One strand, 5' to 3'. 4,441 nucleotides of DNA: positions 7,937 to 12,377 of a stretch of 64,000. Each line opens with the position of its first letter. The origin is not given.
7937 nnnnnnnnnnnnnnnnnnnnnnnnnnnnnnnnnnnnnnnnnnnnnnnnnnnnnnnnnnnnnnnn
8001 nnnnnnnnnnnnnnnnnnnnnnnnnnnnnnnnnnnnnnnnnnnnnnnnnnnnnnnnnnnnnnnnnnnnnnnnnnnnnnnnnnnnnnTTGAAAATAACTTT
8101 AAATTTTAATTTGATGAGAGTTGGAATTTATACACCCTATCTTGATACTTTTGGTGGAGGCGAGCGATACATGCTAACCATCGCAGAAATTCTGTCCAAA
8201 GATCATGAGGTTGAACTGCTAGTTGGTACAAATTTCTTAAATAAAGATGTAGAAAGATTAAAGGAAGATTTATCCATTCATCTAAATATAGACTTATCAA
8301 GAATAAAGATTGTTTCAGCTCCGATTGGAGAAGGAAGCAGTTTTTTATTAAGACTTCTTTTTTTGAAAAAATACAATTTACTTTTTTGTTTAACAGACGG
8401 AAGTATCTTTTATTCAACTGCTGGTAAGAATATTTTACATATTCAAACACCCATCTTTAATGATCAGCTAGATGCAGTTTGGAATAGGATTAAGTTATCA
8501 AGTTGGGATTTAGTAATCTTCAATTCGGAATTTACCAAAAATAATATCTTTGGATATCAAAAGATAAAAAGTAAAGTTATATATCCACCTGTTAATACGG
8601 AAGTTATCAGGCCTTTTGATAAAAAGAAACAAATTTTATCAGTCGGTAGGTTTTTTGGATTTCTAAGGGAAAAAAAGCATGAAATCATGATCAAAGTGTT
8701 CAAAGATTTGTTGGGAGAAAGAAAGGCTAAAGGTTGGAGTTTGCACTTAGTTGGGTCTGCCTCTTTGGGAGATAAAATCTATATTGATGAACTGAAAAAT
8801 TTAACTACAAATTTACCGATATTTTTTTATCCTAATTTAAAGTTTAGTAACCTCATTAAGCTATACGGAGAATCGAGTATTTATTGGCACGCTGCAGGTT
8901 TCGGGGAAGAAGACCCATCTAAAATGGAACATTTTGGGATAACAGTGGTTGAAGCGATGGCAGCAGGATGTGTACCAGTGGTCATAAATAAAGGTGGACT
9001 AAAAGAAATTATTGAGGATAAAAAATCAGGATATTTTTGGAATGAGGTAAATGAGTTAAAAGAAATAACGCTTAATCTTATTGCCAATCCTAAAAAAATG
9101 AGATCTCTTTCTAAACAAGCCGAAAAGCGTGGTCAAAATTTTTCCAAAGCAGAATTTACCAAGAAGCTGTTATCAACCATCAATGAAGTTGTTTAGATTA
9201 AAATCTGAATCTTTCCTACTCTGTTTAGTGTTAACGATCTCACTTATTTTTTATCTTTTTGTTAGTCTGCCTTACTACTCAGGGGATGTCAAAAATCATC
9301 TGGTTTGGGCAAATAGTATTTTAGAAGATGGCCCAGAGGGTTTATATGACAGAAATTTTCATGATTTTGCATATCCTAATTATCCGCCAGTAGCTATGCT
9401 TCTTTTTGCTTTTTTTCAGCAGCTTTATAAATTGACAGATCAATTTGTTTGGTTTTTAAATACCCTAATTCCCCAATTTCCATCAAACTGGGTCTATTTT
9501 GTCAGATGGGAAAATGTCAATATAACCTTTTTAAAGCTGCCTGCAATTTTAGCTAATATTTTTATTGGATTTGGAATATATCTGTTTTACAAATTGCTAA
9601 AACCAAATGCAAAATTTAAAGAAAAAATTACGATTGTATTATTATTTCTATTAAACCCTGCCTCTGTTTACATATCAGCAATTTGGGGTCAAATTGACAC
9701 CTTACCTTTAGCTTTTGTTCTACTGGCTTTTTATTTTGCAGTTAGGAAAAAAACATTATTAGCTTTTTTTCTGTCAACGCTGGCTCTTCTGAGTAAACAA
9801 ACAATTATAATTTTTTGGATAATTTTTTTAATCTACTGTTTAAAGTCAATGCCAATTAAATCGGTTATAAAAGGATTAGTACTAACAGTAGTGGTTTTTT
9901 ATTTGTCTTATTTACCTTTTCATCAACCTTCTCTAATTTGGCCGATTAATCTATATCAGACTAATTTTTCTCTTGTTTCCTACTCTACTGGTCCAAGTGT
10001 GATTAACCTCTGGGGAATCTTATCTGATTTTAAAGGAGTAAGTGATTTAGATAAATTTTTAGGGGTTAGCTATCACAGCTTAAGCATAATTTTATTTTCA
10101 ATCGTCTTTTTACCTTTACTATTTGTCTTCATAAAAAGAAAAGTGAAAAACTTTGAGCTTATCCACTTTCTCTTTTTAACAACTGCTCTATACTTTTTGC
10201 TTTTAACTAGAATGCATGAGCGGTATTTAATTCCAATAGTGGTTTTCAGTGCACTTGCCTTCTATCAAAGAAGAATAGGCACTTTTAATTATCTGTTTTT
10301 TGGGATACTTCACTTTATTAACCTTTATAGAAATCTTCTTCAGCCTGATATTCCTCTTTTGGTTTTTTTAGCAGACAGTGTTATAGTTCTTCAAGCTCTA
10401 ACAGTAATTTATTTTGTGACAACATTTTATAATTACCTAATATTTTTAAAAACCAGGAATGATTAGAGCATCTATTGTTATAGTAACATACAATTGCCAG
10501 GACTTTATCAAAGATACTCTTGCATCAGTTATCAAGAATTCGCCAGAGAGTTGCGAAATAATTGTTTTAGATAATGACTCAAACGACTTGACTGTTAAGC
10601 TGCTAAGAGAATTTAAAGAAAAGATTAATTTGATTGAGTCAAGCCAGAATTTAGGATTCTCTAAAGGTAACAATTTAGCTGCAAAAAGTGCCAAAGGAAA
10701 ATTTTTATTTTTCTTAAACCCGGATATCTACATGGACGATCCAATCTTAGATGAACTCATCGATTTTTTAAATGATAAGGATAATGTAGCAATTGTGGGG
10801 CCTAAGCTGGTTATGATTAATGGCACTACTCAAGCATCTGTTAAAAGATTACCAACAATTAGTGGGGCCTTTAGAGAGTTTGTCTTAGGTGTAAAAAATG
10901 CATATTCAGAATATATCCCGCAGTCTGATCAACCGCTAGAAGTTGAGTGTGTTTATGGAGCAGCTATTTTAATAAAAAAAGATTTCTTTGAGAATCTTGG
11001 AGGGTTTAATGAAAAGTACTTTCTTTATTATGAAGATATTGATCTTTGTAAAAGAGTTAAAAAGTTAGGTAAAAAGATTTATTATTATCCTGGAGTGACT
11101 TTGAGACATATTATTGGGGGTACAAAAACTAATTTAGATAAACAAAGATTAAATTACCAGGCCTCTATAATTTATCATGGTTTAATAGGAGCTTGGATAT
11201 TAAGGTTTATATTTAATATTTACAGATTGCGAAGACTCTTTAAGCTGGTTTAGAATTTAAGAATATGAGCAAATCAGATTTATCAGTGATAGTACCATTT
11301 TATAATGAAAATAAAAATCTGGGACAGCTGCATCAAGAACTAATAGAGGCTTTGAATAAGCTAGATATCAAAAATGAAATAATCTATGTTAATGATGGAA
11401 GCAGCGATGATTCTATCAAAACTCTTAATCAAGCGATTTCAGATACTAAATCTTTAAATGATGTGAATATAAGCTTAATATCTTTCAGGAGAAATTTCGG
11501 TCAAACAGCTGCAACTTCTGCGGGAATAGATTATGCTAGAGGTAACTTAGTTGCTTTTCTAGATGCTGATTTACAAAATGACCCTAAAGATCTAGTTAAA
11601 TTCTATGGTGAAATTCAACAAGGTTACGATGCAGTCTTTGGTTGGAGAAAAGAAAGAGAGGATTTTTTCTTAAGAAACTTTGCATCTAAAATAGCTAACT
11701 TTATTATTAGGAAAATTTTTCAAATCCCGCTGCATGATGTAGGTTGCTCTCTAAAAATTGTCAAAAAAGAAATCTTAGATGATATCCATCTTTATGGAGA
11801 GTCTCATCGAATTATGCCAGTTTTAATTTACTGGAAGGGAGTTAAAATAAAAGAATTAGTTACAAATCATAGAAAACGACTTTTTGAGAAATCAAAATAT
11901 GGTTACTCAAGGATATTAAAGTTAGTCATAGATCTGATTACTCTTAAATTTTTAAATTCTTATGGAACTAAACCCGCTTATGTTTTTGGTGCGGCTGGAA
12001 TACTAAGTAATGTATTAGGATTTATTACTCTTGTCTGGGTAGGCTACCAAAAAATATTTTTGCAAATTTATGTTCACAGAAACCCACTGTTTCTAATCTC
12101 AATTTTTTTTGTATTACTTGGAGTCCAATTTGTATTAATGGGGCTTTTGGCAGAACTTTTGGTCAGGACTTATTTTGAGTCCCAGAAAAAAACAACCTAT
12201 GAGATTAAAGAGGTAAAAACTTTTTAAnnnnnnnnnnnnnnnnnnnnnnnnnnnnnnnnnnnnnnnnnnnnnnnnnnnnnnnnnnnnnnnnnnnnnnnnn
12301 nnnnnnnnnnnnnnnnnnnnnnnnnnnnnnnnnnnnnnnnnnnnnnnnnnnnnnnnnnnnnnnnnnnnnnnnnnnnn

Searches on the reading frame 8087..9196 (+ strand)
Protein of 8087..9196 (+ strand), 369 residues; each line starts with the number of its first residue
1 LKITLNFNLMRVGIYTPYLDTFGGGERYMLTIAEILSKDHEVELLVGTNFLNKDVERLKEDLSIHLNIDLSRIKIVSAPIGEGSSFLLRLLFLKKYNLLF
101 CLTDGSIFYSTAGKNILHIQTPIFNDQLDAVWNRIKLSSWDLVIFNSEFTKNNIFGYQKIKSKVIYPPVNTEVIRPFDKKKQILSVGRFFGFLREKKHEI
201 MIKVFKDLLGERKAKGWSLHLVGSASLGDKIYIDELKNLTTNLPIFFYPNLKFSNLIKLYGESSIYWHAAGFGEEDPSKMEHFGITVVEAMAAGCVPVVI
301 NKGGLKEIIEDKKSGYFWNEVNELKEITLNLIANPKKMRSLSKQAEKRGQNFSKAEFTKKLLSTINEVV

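Call 5: search_protein_families(library=pfam, proteins=[window:8087-9196:+], max_evalue=0.001)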
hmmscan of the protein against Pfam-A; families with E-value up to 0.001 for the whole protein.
window:8087-9196:+ (369 aa): 4 families
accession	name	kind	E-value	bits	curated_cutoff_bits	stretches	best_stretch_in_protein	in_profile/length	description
PF00534.26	Glycos_transf_1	-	5.6e-23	81.8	26.4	1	175-348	10-172/172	Glycosyl transferases group 1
PF13692.12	Glyco_trans_1_4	-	3.7e-14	53.6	27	1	181-334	2-142/142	Glycosyl transferases group 1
PF13439.12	Glyco_transf_4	-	2.6e-05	24.7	28.5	1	23-172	2-169/170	Glycosyltransferase Family 4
PF13524.12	Glyco_trans_1_2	-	0.00013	22.3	25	1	215-348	13-128/144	Glycosyl transferase-like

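Call 42: search_protein_families(library=ncbifam, proteins=[window:8087-9196:+], max_evalue=0.001)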
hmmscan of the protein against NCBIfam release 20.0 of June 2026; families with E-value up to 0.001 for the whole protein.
window:8087-9196:+ (369 aa): 25 families
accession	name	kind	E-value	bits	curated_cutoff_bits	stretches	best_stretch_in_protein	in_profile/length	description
TIGR03999.1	thiol_BshA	equivalog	4.2e-12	45.7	273.7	1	277-362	279-367/375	N-acetyl-alpha-D-glucosaminyl L-malate synthase BshA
TIGR03449.1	mycothiol_MshA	equivalog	1.3e-08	34.1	462.5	1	162-366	190-401/406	D-inositol-3-phosphate glycosyltransferase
NF041876.1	EPS_EpsE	equivalog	6.5e-08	32.2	400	1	277-348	302-375/389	exopolysaccharide biosynthesis GT4 family glycosyltransferase EpsE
NF049988.1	MGlcDAGSynMgs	equivalog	7.7e-08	32.1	400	1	277-365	296-384/398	alpha-monoglucosyldiacylglycerol synthase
NF050063.1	ProtGlycPglJ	equivalog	2.7e-07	30.1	500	1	134-363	139-361/363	N-acetylgalactosamine-N,N'-diacetylbacillosaminyl-diphospho-undecaprenol 4-alpha-N-acetylgalactosaminyltransferase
TIGR02470.1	sucr_synth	equivalog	1.3e-06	26.8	810.4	1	277-348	650-727/784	sucrose synthase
NF041010.1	glycosy_Agl16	equivalog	1.5e-06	27.3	575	1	137-364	131-347/352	glycosylation protein Agl16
NF047881.1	glyco_SdgB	exception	5e-06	25.5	800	1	108-361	245-489/496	serine-aspartate repeat adhesin O-glycosyltransferase SdgB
NF047880.1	glyco_SdgA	exception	5.1e-06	25.3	800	1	278-361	397-483/488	serine-aspartate repeat adhesin O-glycosyltransferase SdgA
NF050056.1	ProtGlycPglH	equivalog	5.4e-06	25.7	600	0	173-368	172-353/354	GalNAc-alpha-(1->4)-GalNAc-alpha-(1->3)-diNAcBac-PP-undecaprenol alpha-1,4-N-acetyl-D-galactosaminyltransferase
NF038295.1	EPS_HpsP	equivalog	7.3e-06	25.2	550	1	277-363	294-382/388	hormogonium polysaccharide biosynthesis glycosyltransferase HpsP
TIGR02095.1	glgA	subfamily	7.6e-06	24.8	328.45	1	277-314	375-412/477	glycogen/starch synthase, ADP-glucose type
NF041139.1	TreT_Thcocales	equivalog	8.1e-06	24.9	775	1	278-353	321-397/412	trehalose synthase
NF007396.0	PRK09922.1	equivalog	2.2e-05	23.5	385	1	87-360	78-350/361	lipopolysaccharide 1,6-galactosyltransferase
TIGR02472.1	sucr_P_syn_N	equivalog_domain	3.4e-05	22.9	576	1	277-358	347-431/439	sucrose-phosphate synthase, putative, glycosyltransferase domain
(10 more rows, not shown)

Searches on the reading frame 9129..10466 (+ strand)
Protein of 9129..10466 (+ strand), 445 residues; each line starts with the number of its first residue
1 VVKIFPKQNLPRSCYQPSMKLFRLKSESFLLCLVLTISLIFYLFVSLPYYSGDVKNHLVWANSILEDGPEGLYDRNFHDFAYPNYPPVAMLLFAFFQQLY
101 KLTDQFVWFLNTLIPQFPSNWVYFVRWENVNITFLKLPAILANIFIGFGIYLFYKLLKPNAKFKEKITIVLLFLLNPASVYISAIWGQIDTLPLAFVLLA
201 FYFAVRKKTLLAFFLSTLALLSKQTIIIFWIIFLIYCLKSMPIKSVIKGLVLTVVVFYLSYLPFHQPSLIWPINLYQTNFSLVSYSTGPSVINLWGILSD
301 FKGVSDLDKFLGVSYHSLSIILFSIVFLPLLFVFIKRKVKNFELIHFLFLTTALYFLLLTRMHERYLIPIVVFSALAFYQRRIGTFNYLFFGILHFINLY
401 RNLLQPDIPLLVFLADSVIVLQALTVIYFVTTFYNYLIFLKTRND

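Call 4: search_protein_families(library=pfam, proteins=[window:9129-10466:+], max_evalue=0.01)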
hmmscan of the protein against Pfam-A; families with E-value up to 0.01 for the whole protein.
window:9129-10466:+ (445 aa): 2 families
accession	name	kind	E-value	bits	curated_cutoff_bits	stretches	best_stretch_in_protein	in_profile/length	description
PF09594.16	GT87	-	4.8e-05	23.7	25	1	85-357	3-234/237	Glycosyltransferase family 87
PF03155.21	Alg6_Alg8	-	9.1e-05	22.1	25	1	129-265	82-229/482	ALG6, ALG8 glycosyltransferase family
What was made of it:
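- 9129..10466 (+): GT87/ALG6-like polytopic protein (probable GT-C). PF09594 at 23.7 bits and PF03155 at 22.1 bits, both just below threshold (call 4).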

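Call 42: search_protein_families(library=ncbifam, proteins=[window:9129-10466:+], max_evalue=0.001)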
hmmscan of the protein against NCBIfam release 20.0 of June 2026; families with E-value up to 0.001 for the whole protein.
window:9129-10466:+ (445 aa): 1 family
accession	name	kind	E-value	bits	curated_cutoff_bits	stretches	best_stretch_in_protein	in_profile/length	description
NF046093.1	AZOBR_p60025_fam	subfamily_domain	5.1e-06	25.9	150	1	141-253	119-227/232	AZOBR_p60025 family cell surface glycopolymer formation protein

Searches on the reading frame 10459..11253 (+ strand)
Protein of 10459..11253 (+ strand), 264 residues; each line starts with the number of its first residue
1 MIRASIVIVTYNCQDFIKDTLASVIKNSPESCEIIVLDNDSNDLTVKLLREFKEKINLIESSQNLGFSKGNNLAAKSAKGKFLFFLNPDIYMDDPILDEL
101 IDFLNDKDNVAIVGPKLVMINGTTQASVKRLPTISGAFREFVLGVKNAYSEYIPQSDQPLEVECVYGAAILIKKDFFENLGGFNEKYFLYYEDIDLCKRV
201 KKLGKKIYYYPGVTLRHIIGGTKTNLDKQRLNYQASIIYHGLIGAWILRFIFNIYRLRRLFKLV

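Call 5: search_protein_families(library=pfam, proteins=[window:10459-11253:+], max_evalue=0.001)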
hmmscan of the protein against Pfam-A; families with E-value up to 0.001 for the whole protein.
window:10459-11253:+ (264 aa): 5 families
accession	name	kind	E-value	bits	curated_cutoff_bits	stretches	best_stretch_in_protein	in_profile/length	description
PF00535.33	Glycos_transf_2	-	4.8e-25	88.9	23.3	1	5-179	1-166/168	Glycosyl transferase family 2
PF13641.12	Glyco_tranf_2_3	-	2.7e-14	54.2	27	1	5-230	4-224/230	Glycosyltransferase like family 2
PF10111.15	Glyco_tranf_2_2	-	7.9e-12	45.7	27.3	1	5-206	1-205/276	Glycosyltransferase like family 2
PF02709.20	Glyco_transf_7C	-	2.1e-06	27.7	23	1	153-212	7-67/78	N-terminal domain of galactosyltransferase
PF13712.12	Glyco_tranf_2_5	-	8.5e-05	22.8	27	1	59-208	33-178/210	Glycosyltransferase like family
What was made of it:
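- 10459..11253 (+): GT2d: conserved cytoplasmic GT2 at the head of the array. Pfam (call 5).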

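Call 42: search_protein_families(library=ncbifam, proteins=[window:10459-11253:+], max_evalue=0.001)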
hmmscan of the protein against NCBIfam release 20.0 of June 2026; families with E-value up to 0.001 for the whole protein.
window:10459-11253:+ (264 aa): 20 families
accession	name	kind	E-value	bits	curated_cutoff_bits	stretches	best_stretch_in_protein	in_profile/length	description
TIGR01556.1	rhamnosyltran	subfamily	2e-20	73.1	200.55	1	9-230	1-213/281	rhamnosyltransferase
TIGR04283.1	glyco_like_mftF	equivalog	2.5e-20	73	182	2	5-111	2-104/221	TIGR04283 family arsenosugar biosynthesis glycosyltransferase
TIGR03965.1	mycofact_glyco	equivalog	1.8e-18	66.6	280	1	4-235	76-298/467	mycofactocin biosynthesis glycosyltransferase MftF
NF041875.1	EPS_EpsD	equivalog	2.9e-15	56.5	370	1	5-214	2-203/325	exopolysaccharide biosynthesis glycosyltransferase EpsD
TIGR03937.1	PgaC_IcaA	equivalog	4.1e-14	52.4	422.3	1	4-233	47-266/407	poly-beta-1,6-N-acetyl-D-glucosamine synthase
NF047683.1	TeichurnBiosyTuaG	equivalog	4.9e-13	49.3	400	1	5-114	9-122/252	teichuronic acid biosynthesis protein TuaG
NF041394.1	GtaseAglG_Halo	equivalog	1.1e-12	47.9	440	1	3-219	2-217/304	glucosyl-dolichyl phosphate glucuronosyltransferase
NF038299.1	EPS_HpsN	equivalog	1.8e-12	46.9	425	1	4-240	3-244/317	hormogonium polysaccharide biosynthesis glycosyltransferase HpsN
NF007482.0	PRK10073.1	equivalog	9.5e-12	44.5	423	1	4-108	8-114/334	glycosyltransferase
NF038302.1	EPS_HpsE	equivalog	6.9e-11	41.7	300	1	5-222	4-227/307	hormogonium polysaccharide biosynthesis glycosyltransferase HpsE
NF053739.1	GlytfEpsEBac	equivalog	8.2e-11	41.4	450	1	4-131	3-134/265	glycosyltransferase EpsE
NF050050.1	ProtGlycPglI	equivalog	2.8e-10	40.1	500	1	4-105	4-109/306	GalNAc(5)-diNAcBac-PP-undecaprenol beta-1,3-glucosyltransferase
NF050819.1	PolSacchBiosHfsG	equivalog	2e-08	33.8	500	1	20-202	27-203/302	polysaccharide biosynthesis protein HfsG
TIGR04009.1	wcaE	equivalog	1.7e-07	30.8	369.2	1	5-120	4-123/248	colanic acid biosynthesis glycosyltransferase WcaE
NF050113.1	gal_furan_GlfT1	equivalog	2.6e-06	26.9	330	1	7-121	4-121/290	galactofuranosyltransferase GlfT1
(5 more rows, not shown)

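Call 94: search_solved_structures(query=window:10459-11253:+, max_evalue=0.001)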
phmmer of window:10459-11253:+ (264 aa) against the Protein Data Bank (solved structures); distinct sequences matched with E-value up to 0.001: 26.
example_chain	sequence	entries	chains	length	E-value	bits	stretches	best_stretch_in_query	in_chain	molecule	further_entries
2z87_A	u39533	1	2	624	3.3e-13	52.8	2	5-118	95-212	Chondroitin synthase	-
2z86_A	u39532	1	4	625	3.3e-13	52.8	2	5-118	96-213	Chondroitin synthase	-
5tze_C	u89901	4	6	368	1.2e-11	47.6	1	3-129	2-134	Glycosyl transferase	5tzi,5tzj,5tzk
5tz8_A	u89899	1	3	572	1.8e-11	47.1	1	3-129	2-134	Glycosyl transferase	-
6p61_A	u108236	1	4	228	8.3e-09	38.4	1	4-113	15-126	Glycosyltransferase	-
8bz4_A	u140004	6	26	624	2.4e-08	36.8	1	2-123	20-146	Glycosyltransferase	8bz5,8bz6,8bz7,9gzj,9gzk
8bz8_A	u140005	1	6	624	2.4e-08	36.8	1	2-123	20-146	Glycosyltransferase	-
6h1j_A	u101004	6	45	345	5e-07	32.5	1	3-115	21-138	Probable ss-1,3-N-acetylglucosaminyltransferase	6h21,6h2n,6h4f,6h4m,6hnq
6e7i_A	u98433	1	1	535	1.2e-06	31.2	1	5-218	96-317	Polypeptide N-acetylgalactosaminyltransferase 2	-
6nqt_A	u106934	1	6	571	1.4e-06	31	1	5-218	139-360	Polypeptide N-acetylgalactosaminyltransferase 2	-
2ffu_A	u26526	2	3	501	2e-06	30.6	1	5-218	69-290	Polypeptide N-acetylgalactosaminyltransferase 2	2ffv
6egs_A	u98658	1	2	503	2e-06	30.5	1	5-218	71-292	Polypeptide N-acetylgalactosaminyltransferase 2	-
4d11_C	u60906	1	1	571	2.7e-06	30.1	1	5-218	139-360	POLYPEPTIDE GALNAC-TRANSFERASE T2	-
4d0t_A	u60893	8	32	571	2.7e-06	30.1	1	5-218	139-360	POLYPEPTIDE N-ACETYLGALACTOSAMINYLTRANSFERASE 2 | POLYPEPTIDE GALNAC-TRANSFERASE T2 | GALNAC-T2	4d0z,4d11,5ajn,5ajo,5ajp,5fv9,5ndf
5hea_A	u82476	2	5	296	3e-06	30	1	5-107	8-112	Putative glycosyltransferase (GalT1)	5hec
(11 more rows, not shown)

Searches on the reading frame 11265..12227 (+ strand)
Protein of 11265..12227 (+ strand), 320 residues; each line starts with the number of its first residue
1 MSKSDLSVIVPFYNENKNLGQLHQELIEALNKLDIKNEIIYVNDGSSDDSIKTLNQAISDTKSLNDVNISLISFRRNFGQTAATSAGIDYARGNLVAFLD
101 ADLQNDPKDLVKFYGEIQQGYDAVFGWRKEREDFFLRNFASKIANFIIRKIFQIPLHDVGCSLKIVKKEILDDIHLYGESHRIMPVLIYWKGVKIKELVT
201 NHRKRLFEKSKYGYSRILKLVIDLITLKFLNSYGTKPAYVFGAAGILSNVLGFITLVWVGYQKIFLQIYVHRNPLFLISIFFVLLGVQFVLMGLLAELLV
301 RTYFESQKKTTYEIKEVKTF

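Call 5: search_protein_families(library=pfam, proteins=[window:11265-12227:+], max_evalue=0.001)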
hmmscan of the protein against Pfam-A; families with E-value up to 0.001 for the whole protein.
window:11265-12227:+ (320 aa): 2 families
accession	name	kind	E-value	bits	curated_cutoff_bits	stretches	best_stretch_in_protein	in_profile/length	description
PF00535.33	Glycos_transf_2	-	5.7e-27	95.1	23.3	1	7-174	1-167/168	Glycosyl transferase family 2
PF10111.15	Glyco_tranf_2_2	-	1.2e-08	35.2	27.3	1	7-107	1-96/276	Glycosyltransferase like family 2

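Call 20: search_protein_families(library=ncbifam, proteins=[window:11265-12227:+], max_evalue=0.001)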
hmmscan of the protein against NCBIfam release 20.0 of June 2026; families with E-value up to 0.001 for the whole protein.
window:11265-12227:+ (320 aa): 15 families
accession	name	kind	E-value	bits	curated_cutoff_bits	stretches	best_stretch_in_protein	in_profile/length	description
NF007986.1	PRK10714.1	equivalog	1.1e-52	179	529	1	5-317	7-311/316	undecaprenyl-phosphate 4-deoxy-4-formamido-L-arabinose transferase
NF047588.1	GlcsyltransPgfSStrep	equivalog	2.8e-39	135.2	500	1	6-316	3-304/308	glycosyltransferase PgfS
TIGR04182.1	glyco_TIGR04182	equivalog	1.5e-14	54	325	1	5-306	1-289/293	S-layer glycoprotein N-glycosyltransferase AglJ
NF007482.0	PRK10073.1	equivalog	3.4e-12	46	423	1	2-107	4-100/334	glycosyltransferase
TIGR03937.1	PgaC_IcaA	equivalog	4.8e-11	42.3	422.3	1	5-105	46-138/407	poly-beta-1,6-N-acetyl-D-glucosamine synthase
TIGR03965.1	mycofact_glyco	equivalog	1.9e-10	40.2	280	1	3-117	73-179/467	mycofactocin biosynthesis glycosyltransferase MftF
TIGR04283.1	glyco_like_mftF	equivalog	2.3e-10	40.4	182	1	6-184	1-160/221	TIGR04283 family arsenosugar biosynthesis glycosyltransferase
NF041875.1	EPS_EpsD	equivalog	6e-10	39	370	1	6-111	1-98/325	exopolysaccharide biosynthesis glycosyltransferase EpsD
NF058614.1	PPMAGASynPpgS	equivalog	1.9e-09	37.3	370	1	5-180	1-173/226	polyprenyl-phospho-N-acetylgalactosaminyl synthase PpgS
NF038302.1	EPS_HpsE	equivalog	4.3e-09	35.8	300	1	5-107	2-101/307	hormogonium polysaccharide biosynthesis glycosyltransferase HpsE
NF050819.1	PolSacchBiosHfsG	equivalog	7.7e-09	35.1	500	1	3-119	11-118/302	polysaccharide biosynthesis protein HfsG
NF047683.1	TeichurnBiosyTuaG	equivalog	2.9e-08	33.7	400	1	3-112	5-106/252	teichuronic acid biosynthesis protein TuaG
NF010496.0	PRK13915.1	equivalog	2.2e-07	30.2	262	1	4-111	31-135/307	glucosyl-3-phosphoglycerate synthase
NF050050.1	ProtGlycPglI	equivalog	4.2e-07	29.6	500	1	5-127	3-118/306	GalNAc(5)-diNAcBac-PP-undecaprenol beta-1,3-glucosyltransferase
TIGR04242.1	nodulat_NodC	equivalog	0.00019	20.6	550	1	5-109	49-148/395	chitooligosaccharide synthase NodC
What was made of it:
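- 11265..12227 (+): ArnC/GtrB-type polyprenyl-phosphate sugar synthase with C-terminal membrane helices. NCBIfam ArnC model at 179 bits, below its cutoff (call 20).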

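Call 77: search_solved_structures(query=window:11265-12227:+, max_evalue=0.00001)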
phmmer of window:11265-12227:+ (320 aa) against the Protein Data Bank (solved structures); distinct sequences matched with E-value up to 0.00001: 9.
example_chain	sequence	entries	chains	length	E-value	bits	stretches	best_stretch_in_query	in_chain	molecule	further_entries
9hwj_A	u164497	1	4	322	1.7e-42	149.1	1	6-317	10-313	Undecaprenyl-phosphate 4-deoxy-4-formamido-L-arabinose transferase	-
9bhc_C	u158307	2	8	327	1.1e-41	146.4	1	6-317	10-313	Undecaprenyl-phosphate 4-deoxy-4-formamido-L-arabinose transferase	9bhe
8vxh_A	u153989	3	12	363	1.6e-41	145.9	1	6-317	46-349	Undecaprenyl-phosphate 4-deoxy-4-formamido-L-arabinose transferase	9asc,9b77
5ekp_C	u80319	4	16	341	1.4e-36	129.7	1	5-315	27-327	Uncharacterized glycosyltransferase sll0501 | Glycosyltransferase sll0501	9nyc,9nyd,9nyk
9nye_A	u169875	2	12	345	1.5e-36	129.6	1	5-315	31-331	Glycosyltransferase sll0501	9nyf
5eke_A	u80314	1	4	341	1.8e-36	129.3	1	5-315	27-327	Uncharacterized glycosyltransferase sll0501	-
5mlz_A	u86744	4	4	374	2.9e-10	43.3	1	5-222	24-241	Dolichol monophosphate mannose synthase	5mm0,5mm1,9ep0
5hea_A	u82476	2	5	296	1e-07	34.9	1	6-103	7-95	Putative glycosyltransferase (GalT1)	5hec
3bcv_A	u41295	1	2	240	6.2e-07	32.3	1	6-126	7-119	Putative glycosyltransferase protein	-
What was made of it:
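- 11265..12227 (+): Full-length match to ArnC 9hwj at 149 bits and GtrB 5ekp at 130 bits (call 77).
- An ArnC-like synthase is present at 11265 (call 77).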
